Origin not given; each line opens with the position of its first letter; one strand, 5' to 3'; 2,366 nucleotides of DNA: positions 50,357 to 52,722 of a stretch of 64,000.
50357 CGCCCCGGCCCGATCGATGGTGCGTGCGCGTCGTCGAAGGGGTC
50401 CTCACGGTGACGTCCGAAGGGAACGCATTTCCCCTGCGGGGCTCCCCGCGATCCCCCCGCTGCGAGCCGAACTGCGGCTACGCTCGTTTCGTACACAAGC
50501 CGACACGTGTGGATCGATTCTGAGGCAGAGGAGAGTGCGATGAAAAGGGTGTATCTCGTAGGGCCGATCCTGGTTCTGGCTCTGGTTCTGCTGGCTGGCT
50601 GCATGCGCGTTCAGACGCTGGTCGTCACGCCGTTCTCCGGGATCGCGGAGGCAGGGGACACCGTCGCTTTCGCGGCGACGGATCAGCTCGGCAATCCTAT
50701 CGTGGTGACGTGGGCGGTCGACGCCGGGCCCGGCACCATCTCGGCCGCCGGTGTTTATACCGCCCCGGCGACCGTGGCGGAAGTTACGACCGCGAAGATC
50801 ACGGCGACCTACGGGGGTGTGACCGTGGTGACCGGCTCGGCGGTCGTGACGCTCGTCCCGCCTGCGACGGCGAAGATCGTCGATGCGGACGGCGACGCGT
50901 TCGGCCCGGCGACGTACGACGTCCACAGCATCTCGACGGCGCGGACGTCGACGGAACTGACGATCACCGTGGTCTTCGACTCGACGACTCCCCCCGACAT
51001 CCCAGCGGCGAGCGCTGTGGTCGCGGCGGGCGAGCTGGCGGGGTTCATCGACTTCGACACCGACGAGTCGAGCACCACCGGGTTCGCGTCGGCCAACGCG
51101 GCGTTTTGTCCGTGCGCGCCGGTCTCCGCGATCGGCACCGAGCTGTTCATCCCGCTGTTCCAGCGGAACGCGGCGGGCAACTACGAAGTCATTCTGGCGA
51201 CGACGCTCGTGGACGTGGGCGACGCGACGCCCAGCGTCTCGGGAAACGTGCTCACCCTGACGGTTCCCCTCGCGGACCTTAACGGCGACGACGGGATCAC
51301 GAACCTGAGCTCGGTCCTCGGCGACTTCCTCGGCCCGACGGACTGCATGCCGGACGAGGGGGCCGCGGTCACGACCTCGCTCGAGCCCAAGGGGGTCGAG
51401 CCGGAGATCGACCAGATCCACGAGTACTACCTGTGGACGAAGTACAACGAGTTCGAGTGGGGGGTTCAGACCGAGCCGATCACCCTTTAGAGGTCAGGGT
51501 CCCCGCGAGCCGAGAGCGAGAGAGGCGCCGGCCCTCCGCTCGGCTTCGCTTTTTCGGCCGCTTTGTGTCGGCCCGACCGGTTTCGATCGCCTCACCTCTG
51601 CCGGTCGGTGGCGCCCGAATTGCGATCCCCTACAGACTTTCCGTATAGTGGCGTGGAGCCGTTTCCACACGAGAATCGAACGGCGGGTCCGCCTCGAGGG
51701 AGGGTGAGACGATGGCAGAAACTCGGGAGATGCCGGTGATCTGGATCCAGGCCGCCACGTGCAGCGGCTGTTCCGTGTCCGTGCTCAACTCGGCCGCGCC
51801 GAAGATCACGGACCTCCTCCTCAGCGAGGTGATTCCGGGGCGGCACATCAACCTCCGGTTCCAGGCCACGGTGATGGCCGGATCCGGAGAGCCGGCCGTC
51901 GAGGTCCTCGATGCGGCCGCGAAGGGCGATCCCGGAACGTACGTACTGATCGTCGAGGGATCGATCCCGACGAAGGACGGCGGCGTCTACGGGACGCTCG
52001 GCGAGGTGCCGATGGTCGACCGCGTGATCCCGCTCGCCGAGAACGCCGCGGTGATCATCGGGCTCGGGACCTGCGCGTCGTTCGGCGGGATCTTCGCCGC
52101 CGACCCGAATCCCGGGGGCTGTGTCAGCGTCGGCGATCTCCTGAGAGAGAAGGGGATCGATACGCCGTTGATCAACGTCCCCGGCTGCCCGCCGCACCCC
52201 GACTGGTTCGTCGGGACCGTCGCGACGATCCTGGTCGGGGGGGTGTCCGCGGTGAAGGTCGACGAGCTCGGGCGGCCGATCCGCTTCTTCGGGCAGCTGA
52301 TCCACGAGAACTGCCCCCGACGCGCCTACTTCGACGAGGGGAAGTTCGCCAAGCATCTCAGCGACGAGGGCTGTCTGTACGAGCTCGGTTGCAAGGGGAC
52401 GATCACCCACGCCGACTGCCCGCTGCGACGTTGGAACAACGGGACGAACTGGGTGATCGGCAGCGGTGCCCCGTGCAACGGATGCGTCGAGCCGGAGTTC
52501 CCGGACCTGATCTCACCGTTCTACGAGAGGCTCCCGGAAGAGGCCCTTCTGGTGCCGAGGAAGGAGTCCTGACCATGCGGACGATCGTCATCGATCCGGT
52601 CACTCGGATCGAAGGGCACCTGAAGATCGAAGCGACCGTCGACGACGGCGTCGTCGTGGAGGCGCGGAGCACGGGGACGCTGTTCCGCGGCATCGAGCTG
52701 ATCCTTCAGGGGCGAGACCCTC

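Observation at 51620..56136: Signal-less [NiFe]-hydrogenase translationally coupled to MetV-MetF, a candidate H2-linked methylene-THF reductase module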

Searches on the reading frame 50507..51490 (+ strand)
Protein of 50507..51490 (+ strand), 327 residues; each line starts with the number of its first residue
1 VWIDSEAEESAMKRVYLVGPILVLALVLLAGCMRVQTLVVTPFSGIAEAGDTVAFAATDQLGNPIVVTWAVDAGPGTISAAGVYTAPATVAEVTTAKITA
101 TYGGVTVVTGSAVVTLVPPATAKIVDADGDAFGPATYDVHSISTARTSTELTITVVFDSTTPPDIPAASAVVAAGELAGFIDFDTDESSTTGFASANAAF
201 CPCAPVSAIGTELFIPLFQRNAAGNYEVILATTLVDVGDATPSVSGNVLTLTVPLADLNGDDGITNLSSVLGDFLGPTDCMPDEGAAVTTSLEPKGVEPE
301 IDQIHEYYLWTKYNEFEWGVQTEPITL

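Call 10: search_protein_families(library=pfam, proteins=[window:50507-51490:+])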
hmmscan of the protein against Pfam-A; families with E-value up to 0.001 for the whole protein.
window:50507-51490:+ (327 aa): 0 families

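Call 11: search_protein_families(library=ncbifam, proteins=[window:50507-51490:+])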
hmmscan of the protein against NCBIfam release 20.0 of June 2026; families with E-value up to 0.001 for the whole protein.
window:50507-51490:+ (327 aa): 0 families

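Call 51: search_protein_families(library=pfam, proteins=[window:50540-51490:+], max_evalue=0.05)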
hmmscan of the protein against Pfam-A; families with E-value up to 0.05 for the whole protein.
window:50540-51490:+ (316 aa): 0 families

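Call 77: search_protein_families(library=ncbifam, proteins=[window:50540-51490:+], max_evalue=1)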
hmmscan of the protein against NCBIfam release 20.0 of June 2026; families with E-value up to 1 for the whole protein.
window:50540-51490:+ (316 aa): 1 family
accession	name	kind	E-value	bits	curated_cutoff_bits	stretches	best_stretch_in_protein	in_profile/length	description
NF004806.0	PRK06153.2-1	subfamily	0.037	13.1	479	1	33-116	237-319/379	hypothetical protein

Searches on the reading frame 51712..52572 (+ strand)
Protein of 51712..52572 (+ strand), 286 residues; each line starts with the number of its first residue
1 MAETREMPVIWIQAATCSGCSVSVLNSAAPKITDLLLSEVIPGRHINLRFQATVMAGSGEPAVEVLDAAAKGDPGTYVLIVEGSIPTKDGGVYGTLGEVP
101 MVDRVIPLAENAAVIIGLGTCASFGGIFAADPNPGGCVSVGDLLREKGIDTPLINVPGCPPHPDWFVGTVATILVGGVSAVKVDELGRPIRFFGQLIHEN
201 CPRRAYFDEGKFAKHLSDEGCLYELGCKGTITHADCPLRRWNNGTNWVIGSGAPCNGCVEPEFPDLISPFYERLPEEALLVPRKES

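Call 10: search_protein_families(library=pfam, proteins=[window:51712-52572:+])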
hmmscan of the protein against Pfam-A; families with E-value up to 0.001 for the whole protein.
window:51712-52572:+ (286 aa): 2 families
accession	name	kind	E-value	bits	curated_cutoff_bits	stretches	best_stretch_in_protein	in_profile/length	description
PF14720.11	NiFe_hyd_SSU_C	-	1.3e-32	112.5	27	1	193-271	1-80/80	NiFe/NiFeSe hydrogenase small subunit C-terminal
PF01058.29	Oxidored_q6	-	3e-27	95.3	27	1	17-172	1-127/128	NADH ubiquinone oxidoreductase, 20 Kd subunit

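Call 11: search_protein_families(library=ncbifam, proteins=[window:51712-52572:+])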
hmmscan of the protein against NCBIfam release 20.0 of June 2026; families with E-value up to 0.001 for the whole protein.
window:51712-52572:+ (286 aa): 5 families
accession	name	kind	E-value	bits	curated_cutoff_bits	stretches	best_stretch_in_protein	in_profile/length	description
NF045520.1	H2_NiFeSe_small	exception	1.2e-87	294.2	470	1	5-272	38-313/314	NiFeSe hydrogenase small subunit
TIGR00391.1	hydA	subfamily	1.8e-75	254.3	179.5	1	5-272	49-310/365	hydrogenase small subunit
NF007779.0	PRK10468.1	equivalog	1.9e-61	208.1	659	1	3-260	45-297/372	hydrogenase 2 small subunit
TIGR03294.1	FrhG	equivalog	1.1e-05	25.2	245.5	1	96-176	62-143/228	coenzyme F420 hydrogenase subunit gamma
NF045875.1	F420_non_VhuG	exception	2.7e-05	23.6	450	0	156-240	146-226/286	F420-non-reducing hydrogenase subunit VhuG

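Call 37: search_solved_structures(query=window:51712-52569:+, max_evalue=1e-10, show_alignments=2)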
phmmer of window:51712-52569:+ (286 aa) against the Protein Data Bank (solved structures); distinct sequences matched with E-value up to 1e-10: 43.
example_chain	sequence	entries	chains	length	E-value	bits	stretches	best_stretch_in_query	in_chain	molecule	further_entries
3ze6_A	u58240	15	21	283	1.1e-72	248.3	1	7-272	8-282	PERIPLASMIC [NIFESE] HYDROGENASE, SMALL SUBUNIT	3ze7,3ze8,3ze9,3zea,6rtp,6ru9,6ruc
2wpn_A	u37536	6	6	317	1.6e-72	247.7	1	7-272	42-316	PERIPLASMIC [NIFESE] HYDROGENASE, SMALL SUBUNIT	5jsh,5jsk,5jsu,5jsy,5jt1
4kl8_S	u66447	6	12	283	7e-69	235.8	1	5-271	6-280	Periplasmic [NiFeSe] hydrogenase small subunit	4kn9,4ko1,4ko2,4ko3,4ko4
1cc1_S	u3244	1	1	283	7.4e-69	235.7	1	5-271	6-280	HYDROGENASE (SMALL SUBUNIT)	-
1frv_A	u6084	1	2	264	1.3e-63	218.5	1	7-272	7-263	HYDROGENASE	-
1yq9_A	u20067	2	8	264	1.6e-63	218.2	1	7-272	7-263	Periplasmic [NiFe] hydrogenase small subunit | PERIPLASMIC HYDROGENASE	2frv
1h2r_S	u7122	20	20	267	2.4e-63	217.7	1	5-272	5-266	PROTEIN (PERIPLASMIC [NIFE] HYDROGENASE SMALL SUBUNIT) | Periplasmic [NiFe] hydrogenase small subunit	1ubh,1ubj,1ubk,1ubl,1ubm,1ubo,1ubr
8w6x_S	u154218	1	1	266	2.6e-63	217.5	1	5-272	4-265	Periplasmic [NiFe] hydrogenase small subunit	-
4u9h_S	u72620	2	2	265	2.6e-63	217.5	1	6-272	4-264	Periplasmic [NiFe] hydrogenase small subunit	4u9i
1h2a_S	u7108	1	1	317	4.1e-63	216.9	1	5-272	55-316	HYDROGENASE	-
4upe_A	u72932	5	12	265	1.7e-61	211.5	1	7-273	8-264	NIFE-HYDROGENASE SMALL SUBUNIT | HYDROGENASE (NIFE) SMALL SUBUNIT HYDA | PERIPLASMIC [NIFE] HYDROGENASE SMALL SUBUNIT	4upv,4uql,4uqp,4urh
1yqw_A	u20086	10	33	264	1.9e-61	211.4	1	8-273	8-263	Periplasmic [NiFe] hydrogenase small subunit | HYDROGENASE (NIFE) SMALL SUBUNIT HYDA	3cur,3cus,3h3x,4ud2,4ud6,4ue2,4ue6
4ucq_A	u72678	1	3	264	2.6e-61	211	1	8-273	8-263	HYDROGENASE (NIFE) SMALL SUBUNIT HYDA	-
4ucx_A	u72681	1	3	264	3.3e-61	210.6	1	8-273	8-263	HYDROGENASE (NIFE) SMALL SUBUNIT HYDA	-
4ucw_A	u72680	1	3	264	5.3e-61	209.9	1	8-273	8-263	HYDROGENASE (NIFE) SMALL SUBUNIT HYDA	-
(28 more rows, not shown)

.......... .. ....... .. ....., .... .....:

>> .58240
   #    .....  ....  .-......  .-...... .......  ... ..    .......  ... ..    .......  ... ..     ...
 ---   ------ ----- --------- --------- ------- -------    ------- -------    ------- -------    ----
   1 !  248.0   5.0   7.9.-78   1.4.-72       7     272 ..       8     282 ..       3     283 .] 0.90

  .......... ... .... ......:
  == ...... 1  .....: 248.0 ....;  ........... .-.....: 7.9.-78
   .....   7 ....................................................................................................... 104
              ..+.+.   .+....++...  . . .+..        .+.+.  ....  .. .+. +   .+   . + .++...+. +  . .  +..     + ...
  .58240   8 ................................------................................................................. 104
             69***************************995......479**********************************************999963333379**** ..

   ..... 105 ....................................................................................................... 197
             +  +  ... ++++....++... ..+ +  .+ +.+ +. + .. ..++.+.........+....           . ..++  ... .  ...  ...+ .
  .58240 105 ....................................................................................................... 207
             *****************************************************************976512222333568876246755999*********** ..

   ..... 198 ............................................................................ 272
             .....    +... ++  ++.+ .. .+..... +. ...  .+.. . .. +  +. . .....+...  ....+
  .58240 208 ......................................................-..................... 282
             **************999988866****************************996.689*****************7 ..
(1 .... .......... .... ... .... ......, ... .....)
